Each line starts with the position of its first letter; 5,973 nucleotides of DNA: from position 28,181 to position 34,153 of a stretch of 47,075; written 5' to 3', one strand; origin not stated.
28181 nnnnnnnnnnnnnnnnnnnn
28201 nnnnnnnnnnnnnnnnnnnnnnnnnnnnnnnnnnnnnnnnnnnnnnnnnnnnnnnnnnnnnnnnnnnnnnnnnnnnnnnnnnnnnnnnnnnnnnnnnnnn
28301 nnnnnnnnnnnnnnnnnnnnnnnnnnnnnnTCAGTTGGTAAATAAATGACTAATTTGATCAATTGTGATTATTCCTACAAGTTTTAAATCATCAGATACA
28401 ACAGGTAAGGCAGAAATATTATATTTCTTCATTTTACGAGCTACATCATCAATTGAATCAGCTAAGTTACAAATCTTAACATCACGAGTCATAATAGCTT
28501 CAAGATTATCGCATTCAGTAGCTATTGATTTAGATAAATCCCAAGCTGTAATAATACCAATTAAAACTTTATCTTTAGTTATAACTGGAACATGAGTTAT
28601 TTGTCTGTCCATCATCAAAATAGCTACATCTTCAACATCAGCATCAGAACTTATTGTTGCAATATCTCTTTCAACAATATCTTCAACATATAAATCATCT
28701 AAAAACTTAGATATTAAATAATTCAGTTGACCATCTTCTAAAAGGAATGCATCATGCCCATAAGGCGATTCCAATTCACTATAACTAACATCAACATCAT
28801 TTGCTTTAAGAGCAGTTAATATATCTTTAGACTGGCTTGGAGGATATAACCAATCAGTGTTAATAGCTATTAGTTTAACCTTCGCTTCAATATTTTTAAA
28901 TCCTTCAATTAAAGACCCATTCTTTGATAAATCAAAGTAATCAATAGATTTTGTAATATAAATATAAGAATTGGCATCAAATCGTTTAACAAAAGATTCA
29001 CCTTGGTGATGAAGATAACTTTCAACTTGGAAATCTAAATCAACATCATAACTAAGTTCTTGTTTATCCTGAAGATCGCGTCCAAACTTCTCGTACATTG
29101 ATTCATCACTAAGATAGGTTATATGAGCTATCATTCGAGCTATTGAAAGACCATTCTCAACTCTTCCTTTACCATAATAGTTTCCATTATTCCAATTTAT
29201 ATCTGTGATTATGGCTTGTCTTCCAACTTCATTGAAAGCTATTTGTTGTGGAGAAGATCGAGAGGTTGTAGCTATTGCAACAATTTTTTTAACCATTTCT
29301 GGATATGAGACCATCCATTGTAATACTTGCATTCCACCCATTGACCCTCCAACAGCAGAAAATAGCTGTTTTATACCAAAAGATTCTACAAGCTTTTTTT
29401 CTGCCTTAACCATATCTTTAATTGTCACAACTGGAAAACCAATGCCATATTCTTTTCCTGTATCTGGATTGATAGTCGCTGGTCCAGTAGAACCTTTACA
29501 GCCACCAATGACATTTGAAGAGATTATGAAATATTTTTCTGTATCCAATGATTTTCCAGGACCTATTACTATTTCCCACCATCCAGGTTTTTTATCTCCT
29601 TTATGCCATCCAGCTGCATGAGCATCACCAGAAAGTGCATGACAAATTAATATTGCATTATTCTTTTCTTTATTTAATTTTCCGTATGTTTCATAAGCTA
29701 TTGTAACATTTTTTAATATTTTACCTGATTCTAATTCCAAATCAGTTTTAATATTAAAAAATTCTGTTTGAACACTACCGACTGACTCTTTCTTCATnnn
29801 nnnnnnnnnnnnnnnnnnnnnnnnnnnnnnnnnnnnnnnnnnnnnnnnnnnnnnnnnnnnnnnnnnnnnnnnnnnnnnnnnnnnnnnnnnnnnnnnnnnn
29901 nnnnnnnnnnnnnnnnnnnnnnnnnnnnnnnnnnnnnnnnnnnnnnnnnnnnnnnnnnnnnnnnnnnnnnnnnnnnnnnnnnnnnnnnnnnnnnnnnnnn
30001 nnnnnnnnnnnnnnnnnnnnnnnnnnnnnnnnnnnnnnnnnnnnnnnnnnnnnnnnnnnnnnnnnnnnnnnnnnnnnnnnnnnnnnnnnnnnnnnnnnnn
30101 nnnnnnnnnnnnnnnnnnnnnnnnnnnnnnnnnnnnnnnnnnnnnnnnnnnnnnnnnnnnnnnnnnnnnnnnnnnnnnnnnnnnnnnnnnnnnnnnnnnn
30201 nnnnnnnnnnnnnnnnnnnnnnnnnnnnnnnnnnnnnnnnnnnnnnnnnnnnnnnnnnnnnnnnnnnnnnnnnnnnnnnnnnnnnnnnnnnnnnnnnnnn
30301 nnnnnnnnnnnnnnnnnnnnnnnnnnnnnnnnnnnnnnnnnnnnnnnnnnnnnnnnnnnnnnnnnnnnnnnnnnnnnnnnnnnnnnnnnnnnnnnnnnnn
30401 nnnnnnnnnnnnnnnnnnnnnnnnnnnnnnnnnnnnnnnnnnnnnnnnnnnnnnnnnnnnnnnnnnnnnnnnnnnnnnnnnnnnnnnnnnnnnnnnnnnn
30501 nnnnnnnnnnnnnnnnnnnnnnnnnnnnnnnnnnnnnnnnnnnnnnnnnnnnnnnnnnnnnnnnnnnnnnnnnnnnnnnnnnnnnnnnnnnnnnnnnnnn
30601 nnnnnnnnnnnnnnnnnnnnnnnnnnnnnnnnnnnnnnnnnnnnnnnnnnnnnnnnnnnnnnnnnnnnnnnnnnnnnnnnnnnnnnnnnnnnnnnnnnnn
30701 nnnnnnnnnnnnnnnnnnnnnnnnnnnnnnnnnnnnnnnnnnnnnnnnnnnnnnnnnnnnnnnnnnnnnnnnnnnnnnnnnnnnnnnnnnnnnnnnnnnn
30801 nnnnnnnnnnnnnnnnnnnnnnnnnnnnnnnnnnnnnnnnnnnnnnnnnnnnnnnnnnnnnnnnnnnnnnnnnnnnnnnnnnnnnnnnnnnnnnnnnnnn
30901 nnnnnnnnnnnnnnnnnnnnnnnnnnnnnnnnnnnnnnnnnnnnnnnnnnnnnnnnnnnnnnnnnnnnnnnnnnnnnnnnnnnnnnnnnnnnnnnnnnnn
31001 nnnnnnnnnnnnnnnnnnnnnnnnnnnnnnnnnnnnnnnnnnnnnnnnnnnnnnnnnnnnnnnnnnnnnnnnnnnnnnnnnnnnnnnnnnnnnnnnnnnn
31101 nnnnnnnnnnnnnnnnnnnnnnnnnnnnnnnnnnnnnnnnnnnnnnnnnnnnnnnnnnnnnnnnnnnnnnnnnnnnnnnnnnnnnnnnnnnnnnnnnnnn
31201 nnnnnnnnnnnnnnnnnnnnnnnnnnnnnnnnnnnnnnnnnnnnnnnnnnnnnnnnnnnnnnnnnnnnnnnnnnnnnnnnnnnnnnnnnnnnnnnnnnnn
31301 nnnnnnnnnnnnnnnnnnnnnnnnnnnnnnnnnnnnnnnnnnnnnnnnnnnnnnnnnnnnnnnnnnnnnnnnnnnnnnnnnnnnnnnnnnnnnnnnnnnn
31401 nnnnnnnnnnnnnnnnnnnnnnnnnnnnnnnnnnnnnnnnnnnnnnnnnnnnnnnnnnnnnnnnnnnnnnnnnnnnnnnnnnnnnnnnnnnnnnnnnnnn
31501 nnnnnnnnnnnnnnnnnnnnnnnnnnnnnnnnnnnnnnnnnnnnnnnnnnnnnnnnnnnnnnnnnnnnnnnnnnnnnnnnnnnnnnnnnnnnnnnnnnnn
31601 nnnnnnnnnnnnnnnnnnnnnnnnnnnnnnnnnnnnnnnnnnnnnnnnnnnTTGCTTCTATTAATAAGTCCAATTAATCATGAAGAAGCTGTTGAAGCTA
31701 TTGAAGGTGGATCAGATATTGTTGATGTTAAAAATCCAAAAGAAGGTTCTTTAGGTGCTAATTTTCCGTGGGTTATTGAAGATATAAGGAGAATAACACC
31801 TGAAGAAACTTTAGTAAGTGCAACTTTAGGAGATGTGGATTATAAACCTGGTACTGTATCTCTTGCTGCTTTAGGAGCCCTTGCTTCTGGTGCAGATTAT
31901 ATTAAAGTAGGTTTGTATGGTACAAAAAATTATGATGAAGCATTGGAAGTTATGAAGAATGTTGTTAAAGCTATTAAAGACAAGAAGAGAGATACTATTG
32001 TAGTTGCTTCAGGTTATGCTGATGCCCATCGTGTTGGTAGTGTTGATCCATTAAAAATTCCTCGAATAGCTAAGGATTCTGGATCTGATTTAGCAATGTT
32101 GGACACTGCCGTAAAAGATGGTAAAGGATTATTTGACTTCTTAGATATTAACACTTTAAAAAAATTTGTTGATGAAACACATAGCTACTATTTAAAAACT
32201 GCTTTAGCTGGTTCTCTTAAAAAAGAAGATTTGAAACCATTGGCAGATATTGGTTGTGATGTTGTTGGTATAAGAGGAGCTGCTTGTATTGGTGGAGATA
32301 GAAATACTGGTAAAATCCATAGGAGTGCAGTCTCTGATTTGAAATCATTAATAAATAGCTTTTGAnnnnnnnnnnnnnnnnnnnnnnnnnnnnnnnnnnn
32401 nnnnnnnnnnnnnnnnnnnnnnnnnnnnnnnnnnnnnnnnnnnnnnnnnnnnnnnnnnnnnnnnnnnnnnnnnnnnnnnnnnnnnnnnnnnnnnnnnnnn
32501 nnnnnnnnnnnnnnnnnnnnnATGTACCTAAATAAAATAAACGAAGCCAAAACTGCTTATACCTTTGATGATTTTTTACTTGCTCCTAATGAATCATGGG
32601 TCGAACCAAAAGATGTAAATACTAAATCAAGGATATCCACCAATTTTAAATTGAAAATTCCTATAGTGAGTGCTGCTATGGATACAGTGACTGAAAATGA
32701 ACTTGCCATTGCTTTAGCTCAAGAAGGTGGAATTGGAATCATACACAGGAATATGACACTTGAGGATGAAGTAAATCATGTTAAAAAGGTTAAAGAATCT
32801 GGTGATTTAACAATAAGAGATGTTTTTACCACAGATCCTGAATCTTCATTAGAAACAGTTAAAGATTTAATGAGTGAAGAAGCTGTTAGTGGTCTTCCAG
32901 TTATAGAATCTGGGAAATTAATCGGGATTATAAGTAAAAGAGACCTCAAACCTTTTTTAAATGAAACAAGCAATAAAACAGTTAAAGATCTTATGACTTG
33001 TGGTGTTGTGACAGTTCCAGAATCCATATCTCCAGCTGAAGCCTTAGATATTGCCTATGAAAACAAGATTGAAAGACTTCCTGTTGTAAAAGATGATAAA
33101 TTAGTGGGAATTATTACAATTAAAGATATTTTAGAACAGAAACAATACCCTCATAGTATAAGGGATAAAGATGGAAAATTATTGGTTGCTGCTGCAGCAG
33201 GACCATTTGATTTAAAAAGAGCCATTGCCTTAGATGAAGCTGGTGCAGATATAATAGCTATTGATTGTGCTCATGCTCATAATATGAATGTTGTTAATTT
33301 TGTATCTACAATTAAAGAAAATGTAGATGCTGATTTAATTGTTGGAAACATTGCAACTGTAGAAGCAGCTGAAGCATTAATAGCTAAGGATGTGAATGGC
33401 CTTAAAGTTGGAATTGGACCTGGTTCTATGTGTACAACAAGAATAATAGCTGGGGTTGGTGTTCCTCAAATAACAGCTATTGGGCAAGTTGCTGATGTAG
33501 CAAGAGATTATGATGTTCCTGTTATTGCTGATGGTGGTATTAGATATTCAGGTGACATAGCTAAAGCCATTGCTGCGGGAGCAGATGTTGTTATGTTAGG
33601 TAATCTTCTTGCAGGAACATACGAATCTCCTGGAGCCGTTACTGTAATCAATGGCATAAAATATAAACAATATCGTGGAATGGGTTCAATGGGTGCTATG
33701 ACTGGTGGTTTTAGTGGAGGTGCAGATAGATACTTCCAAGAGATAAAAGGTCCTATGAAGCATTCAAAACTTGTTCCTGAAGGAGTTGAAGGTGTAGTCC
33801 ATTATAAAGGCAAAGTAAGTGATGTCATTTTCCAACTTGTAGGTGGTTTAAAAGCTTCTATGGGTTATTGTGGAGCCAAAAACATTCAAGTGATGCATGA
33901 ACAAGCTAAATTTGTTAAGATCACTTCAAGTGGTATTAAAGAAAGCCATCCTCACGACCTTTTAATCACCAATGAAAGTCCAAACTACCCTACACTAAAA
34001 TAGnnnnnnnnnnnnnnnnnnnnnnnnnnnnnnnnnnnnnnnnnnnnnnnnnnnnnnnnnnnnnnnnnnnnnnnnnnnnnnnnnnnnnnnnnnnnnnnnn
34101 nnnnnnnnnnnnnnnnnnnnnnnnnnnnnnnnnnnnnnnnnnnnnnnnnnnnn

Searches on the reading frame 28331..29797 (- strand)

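Call 40: search_protein_families(library=pfam, proteins=[window:28331-29797:-])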
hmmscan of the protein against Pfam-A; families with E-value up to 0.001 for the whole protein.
window:28331-29797:- (488 aa): 2 families
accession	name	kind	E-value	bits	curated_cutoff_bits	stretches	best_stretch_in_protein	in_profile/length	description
PF00571.33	CBS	-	1.6e-25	89.6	24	2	433-482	2-51/57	CBS domain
PF00561.26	Abhydrolase_1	-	7.1e-21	75.4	25.8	1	47-354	1-244/245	alpha/beta hydrolase fold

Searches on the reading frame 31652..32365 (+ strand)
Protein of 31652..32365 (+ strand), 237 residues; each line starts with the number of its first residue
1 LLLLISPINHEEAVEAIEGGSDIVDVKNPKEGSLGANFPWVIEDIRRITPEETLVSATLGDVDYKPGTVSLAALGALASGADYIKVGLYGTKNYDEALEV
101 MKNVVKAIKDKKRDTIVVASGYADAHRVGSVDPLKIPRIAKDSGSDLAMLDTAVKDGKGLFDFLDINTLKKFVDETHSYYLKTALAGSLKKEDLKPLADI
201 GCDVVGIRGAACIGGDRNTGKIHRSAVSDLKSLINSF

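Call 41: search_protein_families(library=pfam, proteins=[window:31652-32365:+])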
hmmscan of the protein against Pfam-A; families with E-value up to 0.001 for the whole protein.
window:31652-32365:+ (237 aa): 1 family
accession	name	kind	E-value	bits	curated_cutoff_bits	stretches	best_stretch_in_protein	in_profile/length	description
PF04476.19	4HFCP_synth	-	6.4e-88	294.8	22.4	1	3-230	1-227/228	4-HFC-P synthase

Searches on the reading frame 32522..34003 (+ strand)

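Call 41: search_protein_families(library=pfam, proteins=[window:32522-34003:+])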
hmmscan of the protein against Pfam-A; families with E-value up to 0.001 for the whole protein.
window:32522-34003:+ (493 aa): 5 families
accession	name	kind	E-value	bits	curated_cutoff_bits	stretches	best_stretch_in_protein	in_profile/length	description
PF00478.31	IMPDH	-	3.7e-147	490.3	25.6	1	12-478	1-345/345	IMP dehydrogenase / GMP reductase domain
PF00571.33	CBS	-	1.3e-28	99.5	24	2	154-205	1-53/57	CBS domain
PF03060.21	NMO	-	7.8e-11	42.4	28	1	235-374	108-236/331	Nitronate monooxygenase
PF01070.24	FMN_dh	-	2.5e-09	37.1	24.9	1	260-392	209-337/350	FMN-dependent dehydrogenase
PF01645.23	Glu_synthase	-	0.00062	19.5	20.4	1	290-361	233-305/369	Conserved region in glutamate synthase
